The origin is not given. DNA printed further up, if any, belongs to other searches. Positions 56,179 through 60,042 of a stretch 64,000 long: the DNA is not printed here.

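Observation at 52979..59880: Tightly coupled operon of three large uncharacterised proteins (about 1180 aa, 716 aa, and a 396-aa membrane protein)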

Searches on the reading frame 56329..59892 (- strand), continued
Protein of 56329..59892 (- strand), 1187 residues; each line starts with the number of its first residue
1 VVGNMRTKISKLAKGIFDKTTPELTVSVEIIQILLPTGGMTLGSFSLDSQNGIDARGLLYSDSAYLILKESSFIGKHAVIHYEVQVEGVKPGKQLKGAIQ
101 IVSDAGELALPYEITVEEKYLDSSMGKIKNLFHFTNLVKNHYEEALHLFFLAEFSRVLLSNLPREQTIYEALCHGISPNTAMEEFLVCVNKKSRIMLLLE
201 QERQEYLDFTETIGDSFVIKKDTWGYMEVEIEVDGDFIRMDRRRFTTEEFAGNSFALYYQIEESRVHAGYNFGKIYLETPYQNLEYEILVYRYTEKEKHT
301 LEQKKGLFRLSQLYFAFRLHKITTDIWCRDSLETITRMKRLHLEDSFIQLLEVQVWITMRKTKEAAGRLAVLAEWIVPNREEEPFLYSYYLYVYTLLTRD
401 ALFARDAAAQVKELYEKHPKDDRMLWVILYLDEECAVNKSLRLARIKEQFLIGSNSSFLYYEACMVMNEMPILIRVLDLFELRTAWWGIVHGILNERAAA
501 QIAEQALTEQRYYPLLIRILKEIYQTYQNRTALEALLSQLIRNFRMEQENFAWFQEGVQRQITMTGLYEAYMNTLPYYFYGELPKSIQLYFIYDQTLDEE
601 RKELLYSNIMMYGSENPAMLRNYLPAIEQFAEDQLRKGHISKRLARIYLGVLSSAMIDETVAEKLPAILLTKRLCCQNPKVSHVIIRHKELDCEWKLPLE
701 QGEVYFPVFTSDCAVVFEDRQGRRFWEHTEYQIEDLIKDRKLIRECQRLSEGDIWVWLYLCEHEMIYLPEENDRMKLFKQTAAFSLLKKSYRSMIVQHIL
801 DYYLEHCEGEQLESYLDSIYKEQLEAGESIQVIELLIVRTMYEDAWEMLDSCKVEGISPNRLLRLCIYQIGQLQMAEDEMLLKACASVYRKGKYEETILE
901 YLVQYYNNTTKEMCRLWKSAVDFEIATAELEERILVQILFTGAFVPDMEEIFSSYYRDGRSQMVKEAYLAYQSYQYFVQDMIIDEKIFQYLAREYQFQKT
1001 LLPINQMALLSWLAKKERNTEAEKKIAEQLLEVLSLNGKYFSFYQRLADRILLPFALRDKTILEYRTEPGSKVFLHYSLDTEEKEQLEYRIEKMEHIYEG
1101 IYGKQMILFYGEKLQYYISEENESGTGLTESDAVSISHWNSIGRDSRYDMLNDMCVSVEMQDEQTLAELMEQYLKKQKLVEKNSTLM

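Call 44: predict_structure(alignment_id=A2)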
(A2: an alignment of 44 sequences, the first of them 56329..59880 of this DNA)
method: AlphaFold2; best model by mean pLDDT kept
length: 1183 residues; sequences in the alignment: 44
mean_pLDDT: 87.0   pTM: 0.58
mean pLDDT of the five models: 87.0, 86.8, 84.5, 83.9, 83.6
residues with pLDDT >= 90: 540; 70-90: 588; 50-70: 47; < 50: 8
segments of 3 or more residues with pLDDT < 50: 1079-1081
pLDDT, mean of each block of 10 residues (from residue 1): 89 83 92 88 90 89 91 93 82 92 92 88 90 92 92 86 91 90 91 92 88 93 91 89 90 92 87 88 86 65 88 89 91 81 90 89 89 88 93 87 90 87 87 88 88 90 93 91 91 94 90 94 92 93 90 91 91 87 87 87 91 90 93 93 91 90 93 88 91 91 89 89 80 89 85 88 77 87 85 82 69 71 79 87 81 87 92 90 90 93 93 92 92 90 89 89 92 88 91 86 92 86 90 87 82 80 84 70 74 88 79 78 76 56 73 79 83 69 43
secondary structure, 60 per line:
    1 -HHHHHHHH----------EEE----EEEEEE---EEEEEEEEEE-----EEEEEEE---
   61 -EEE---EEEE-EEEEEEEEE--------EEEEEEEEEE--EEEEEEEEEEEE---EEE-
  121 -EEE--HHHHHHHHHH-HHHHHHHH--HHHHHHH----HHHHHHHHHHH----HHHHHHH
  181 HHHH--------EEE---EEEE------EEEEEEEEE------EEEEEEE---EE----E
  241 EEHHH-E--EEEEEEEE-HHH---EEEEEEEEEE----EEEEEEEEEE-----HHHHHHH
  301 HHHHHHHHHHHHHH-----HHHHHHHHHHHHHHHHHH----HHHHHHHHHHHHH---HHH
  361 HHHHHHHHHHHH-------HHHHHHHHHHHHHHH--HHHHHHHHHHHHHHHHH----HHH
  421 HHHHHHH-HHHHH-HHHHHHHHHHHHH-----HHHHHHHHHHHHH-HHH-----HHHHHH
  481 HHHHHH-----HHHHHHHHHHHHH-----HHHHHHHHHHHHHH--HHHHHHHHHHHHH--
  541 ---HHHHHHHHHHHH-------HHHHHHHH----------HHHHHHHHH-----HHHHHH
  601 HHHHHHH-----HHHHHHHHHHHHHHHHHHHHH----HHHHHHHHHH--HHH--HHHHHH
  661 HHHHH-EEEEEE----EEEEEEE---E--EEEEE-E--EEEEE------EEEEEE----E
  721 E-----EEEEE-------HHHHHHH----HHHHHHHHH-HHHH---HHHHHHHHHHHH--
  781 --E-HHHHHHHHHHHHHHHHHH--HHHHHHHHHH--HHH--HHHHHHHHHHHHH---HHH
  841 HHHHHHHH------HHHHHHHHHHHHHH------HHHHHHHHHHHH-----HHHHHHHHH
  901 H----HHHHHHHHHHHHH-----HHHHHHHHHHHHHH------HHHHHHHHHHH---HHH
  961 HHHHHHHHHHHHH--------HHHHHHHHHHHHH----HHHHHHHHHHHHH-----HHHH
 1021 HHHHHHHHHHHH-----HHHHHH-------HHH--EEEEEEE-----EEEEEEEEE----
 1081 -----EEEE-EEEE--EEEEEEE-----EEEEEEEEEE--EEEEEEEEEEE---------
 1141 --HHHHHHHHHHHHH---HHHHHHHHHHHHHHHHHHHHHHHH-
elements in order (helices of 4 or more, strands of 3 or more residues): H2-9 E20-22 E27-32 E36-45 E51-57 E62-64 E68-71 E73-81 E90-99 E102-113 E117-119 E122-124 H127-136 H138-145 H148-154 H159-169 H174-184 E193-195 E199-202 E209-217 E224-230 E240-242 E250-257 E265-274 E279-288 H294-314 H320-337 H342-354 H358-372 H380-394 H397-413 H418-427 H429-433 H435-447 H453-465 H475-486 H492-504 H510-523 H526-538 H544-555 H563-570 H581-589 H595-607 H613-633 H638-647 H655-665 E667-672 E677-683 E690-694 E699-703 E710-715 E727-731 H739-745 H750-758 H760-763 H767-778 H785-802 H805-814 H822-834 H838-848 H855-868 H875-886 H892-901 H906-918 H924-937 H944-954 H958-973 H982-994 H999-1011 H1017-1032 H1038-1043 E1056-1062 E1068-1076 E1086-1089 E1091-1094 E1097-1103 E1109-1118 E1121-1131 H1143-1155 H1159-1182
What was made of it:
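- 56329..59880 (-): gA: 1183-aa DUF5717 protein, a cytoplasmic multi-domain scaffold. AF2 model with pLDDT 87 (call 44).
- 59017..59823 (-): gA residues 20-288: two PapD/MSP/ASH-like β-sandwiches (20-124 and 193-288) flanking a conserved helical insert (127-184, motif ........). Secondary structure of the model (call 44).
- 57886..59001 (-): gA residues 294-665: first TPR-like α-solenoid. Model (call 44).
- Checked: It has two α-solenoids, but also four β-sandwich domains (call 44).
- gA has a pTM of only 0.58, so the relative placement of its domains is uncertain (call 44).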

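Call 49: search_solved_structures(query=A2, max_evalue=10)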
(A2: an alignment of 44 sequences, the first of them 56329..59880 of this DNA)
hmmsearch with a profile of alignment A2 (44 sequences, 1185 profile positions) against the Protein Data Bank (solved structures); distinct sequences matched with E-value up to 10: 0.

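Call 82: search_dna_similar(query=window:56329-59880:-, collection=plasmids, mode=protein, max_rows=10)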
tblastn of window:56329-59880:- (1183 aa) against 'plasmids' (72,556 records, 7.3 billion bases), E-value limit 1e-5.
No match.
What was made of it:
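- Absent from plasmids (call 82).
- Tried and rejected: No plasmid hit (call 82).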

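Call 83: search_dna_similar(query=window:56329-59880:-, collection=phages, mode=protein, max_rows=10)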
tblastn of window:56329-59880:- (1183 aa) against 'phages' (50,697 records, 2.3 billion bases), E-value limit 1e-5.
Records with a match: 4; places in all: 4; records where one place covers at least 80% of the query: 3.
Best place of each record, by identity: <60% 4.
By first word of the organism name: Bacteriophage 4.
By host as written in the record: - 4.
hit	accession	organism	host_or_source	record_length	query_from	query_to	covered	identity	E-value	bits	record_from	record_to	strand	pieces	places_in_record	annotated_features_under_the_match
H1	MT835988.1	Bacteriophage sp.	human fecal samples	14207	39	1169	96%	32.0%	5e-178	587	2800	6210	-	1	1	record has no annotation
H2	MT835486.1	Bacteriophage sp.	human fecal samples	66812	1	1183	100%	30.1%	0e+0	621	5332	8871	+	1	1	record has no annotation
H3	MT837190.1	Bacteriophage sp.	human fecal samples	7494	1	1169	89%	27.2%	2e-97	407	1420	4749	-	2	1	record has no annotation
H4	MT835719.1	Bacteriophage sp.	human fecal samples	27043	478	1176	59%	28.0%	2e-82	303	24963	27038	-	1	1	record has no annotation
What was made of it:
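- Tried and rejected: Four 'Bacteriophage sp.' metagenome records hit (call 83).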

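Call 84: get_annotated_region(hit=H2, flank=12000)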
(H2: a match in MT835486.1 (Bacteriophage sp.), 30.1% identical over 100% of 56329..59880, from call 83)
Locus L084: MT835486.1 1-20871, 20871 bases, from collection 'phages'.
description: UNVERIFIED: Bacteriophage sp. clone scaffold_23 genomic sequence.
organism: Bacteriophage sp. (NCBI taxid 38018)
taxonomy: Viruses
host: -; source: human fecal samples; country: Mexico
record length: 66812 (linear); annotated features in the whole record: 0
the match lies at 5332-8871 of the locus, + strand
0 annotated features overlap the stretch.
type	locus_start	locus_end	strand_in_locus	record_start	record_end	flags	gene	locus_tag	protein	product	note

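Call 95: search_protein_families(library=pfam, proteins=[L036:13673-14404:+, L036:14474-15967:+, L036:16092-17528:+, L042:4244-5005:+, L042:5228-6757:+, L042:6657-8216:+], max_evalue=0.001)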
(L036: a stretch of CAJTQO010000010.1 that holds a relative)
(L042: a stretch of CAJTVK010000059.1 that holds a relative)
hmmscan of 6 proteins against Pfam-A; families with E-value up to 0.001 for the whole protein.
L036:13673-14404:+ (243 aa): 1 family
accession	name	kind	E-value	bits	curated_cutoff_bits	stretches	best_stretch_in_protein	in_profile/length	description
PF01259.24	SAICAR_synt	-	5.4e-89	298.4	20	1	15-240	1-232/233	SAICAR synthetase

L036:14474-15967:+ (497 aa): 2 families
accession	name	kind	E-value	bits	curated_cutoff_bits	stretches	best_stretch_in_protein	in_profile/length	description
PF10397.14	ADSL_C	-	3.7e-23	82.1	32.7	1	391-473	1-79/79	Adenylosuccinate lyase C-terminus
PF00206.25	Lyase_1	-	3.4e-22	79.7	27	1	78-325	72-311/312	Lyase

L036:16092-17528:+ (478 aa): 1 family
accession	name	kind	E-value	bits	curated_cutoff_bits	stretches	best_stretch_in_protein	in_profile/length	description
PF13537.11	GATase_7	-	4.1e-08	33.7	25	1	80-193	10-114/123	Glutamine amidotransferase domain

L042:4244-5005:+ (253 aa): 1 family
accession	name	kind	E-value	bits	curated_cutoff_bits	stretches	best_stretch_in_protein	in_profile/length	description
PF01259.24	SAICAR_synt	-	1.6e-89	300.1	20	1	24-249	1-232/233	SAICAR synthetase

L042:5228-6757:+ (509 aa): 4 families
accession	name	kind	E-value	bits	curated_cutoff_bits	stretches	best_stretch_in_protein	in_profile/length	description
PF13537.11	GATase_7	-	1.3e-19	70.8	25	1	129-250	7-121/123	Glutamine amidotransferase domain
PF13522.11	GATase_6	-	2.1e-17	63.8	27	1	114-246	9-130/130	Glutamine amidotransferase domain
PF13230.11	GATase_4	-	4e-06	26.4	23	1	112-167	66-124/272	Glutamine amidotransferases class-II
PF00156.33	Pribosyltran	-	3.5e-05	23.6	26.3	1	373-426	62-120/158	Phosphoribosyl transferase domain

L042:6657-8216:+ (519 aa): 2 families
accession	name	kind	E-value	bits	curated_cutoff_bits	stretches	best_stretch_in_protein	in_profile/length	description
PF10397.14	ADSL_C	-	5.2e-23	81.6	32.7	1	413-495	1-79/79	Adenylosuccinate lyase C-terminus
PF00206.25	Lyase_1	-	9.7e-21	74.9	27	1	100-347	72-311/312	Lyase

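Call 102: find_related_loci(query=A2, collection=viral_contigs, flank=3000)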
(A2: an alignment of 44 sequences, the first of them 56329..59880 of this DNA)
Query A2 (1183 aa) in viral_contigs; peptide patterns used: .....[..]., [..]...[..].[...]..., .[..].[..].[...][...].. (x = any residue, [..] = any of these).
268 stretches matched a pattern; 2 encode a relative of the query (tblastn E <= 1e-3); 2 distinct loci.
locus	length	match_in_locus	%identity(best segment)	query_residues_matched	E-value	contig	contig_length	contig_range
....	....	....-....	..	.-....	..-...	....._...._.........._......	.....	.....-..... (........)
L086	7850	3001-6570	31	1-1182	5e-172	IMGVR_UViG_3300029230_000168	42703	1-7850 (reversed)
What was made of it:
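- Tried and rejected: Two IMG/VR hits lie at contig ends (call 102).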

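Call 105: search_protein_families(library=pfam, proteins=[P0026, P0038, P0052, P0059, P0075, P0083, P0087, P0092], max_evalue=1)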
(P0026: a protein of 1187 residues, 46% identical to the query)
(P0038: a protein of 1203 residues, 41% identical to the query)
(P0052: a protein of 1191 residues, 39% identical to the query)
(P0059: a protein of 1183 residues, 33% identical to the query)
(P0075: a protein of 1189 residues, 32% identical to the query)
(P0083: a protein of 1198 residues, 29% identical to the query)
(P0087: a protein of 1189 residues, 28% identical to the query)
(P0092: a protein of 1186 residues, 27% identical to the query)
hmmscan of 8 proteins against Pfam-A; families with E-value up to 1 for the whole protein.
P0026 (1187 aa): 3 families
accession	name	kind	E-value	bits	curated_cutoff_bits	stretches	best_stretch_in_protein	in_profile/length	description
PF18984.5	DUF5717_N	-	5.1e-284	944.8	25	1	1-869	1-869/875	Family of unknown function (DUF5717)N-terminal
PF18983.5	DUF5717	-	3.4e-96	322.5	25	1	877-1183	1-306/306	Family of unknown function (DUF5717)C-terminal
PF09154.16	Alpha-amy_C_pro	-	0.14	12.7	21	1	203-224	26-47/57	Alpha-amylase C-terminal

P0038 (1203 aa): 3 families
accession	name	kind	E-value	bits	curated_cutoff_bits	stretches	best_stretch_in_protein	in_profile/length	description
PF18984.5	DUF5717_N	-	1e-263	877.6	25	1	1-888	1-872/875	Family of unknown function (DUF5717)N-terminal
PF18983.5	DUF5717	-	1.5e-86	290.8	25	1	893-1200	1-306/306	Family of unknown function (DUF5717)C-terminal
PF20149.4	DUF6532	-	0.096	13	24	0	892-943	116-165/194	Domain of unknown function (DUF6532)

P0052 (1191 aa): 2 families
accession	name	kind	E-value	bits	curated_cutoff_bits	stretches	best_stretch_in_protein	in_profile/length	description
PF18984.5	DUF5717_N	-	8.1e-269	894.5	25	1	1-872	1-872/875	Family of unknown function (DUF5717)N-terminal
PF18983.5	DUF5717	-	1.9e-86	290.5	25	1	878-1185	1-306/306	Family of unknown function (DUF5717)C-terminal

P0059 (1183 aa): 2 families
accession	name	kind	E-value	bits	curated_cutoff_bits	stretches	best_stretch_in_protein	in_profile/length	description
PF18984.5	DUF5717_N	-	0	1011.8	25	1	1-871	1-874/875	Family of unknown function (DUF5717)N-terminal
PF18983.5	DUF5717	-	7.5e-92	308.2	25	1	874-1180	1-306/306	Family of unknown function (DUF5717)C-terminal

P0075 (1189 aa): 3 families
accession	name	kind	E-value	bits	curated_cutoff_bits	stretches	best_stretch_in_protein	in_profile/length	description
PF18984.5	DUF5717_N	-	1.4e-291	969.8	25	1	1-875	1-873/875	Family of unknown function (DUF5717)N-terminal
PF18983.5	DUF5717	-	6.6e-95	318.2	25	1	881-1186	1-306/306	Family of unknown function (DUF5717)C-terminal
PF19310.4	TOP_N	-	0.013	15.7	27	1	303-377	52-121/123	Neurolysin/Thimet oligopeptidase, N-terminal domain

P0083 (1198 aa): 3 families
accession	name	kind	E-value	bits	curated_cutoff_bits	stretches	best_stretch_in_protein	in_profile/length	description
PF18984.5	DUF5717_N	-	4.5e-223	743.2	25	1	1-887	1-875/875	Family of unknown function (DUF5717)N-terminal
PF18983.5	DUF5717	-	1.1e-83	281.4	25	1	890-1195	2-306/306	Family of unknown function (DUF5717)C-terminal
PF12603.13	L_PA-C-like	-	0.09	12.9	22.6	1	509-570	13-74/200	RNA-directed RNA polymerase L, PA-C-like domain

P0087 (1189 aa): 4 families
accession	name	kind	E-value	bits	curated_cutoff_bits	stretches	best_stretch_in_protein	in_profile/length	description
PF18984.5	DUF5717_N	-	2.2e-282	939.4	25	1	1-873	1-874/875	Family of unknown function (DUF5717)N-terminal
PF18983.5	DUF5717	-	3.1e-85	286.5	25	1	876-1183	1-306/306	Family of unknown function (DUF5717)C-terminal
PF20893.2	DUF6845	-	0.051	14.2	27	0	485-527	102-144/149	Domain of unknown function (DUF6845)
PF14764.12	SPG48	-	0.15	12.9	25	1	390-474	12-104/118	AP-5 complex subunit, vesicle trafficking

P0092 (1186 aa): 2 families
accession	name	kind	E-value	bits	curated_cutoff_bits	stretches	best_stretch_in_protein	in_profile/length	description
PF18984.5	DUF5717_N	-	1.2e-240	801.3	25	1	1-871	1-872/875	Family of unknown function (DUF5717)N-terminal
PF18983.5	DUF5717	-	4.8e-81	272.7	25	1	879-1183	5-306/306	Family of unknown function (DUF5717)C-terminal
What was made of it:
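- On Pfam DUF5717 (PF18984 DUF5717_N + PF18983 DUF5717): The same holds for 8 diverse homologues (call 105).
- Tried and rejected: Scanning 8 diverse gA homologues at E <= 1 gave no second domain (call 105).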
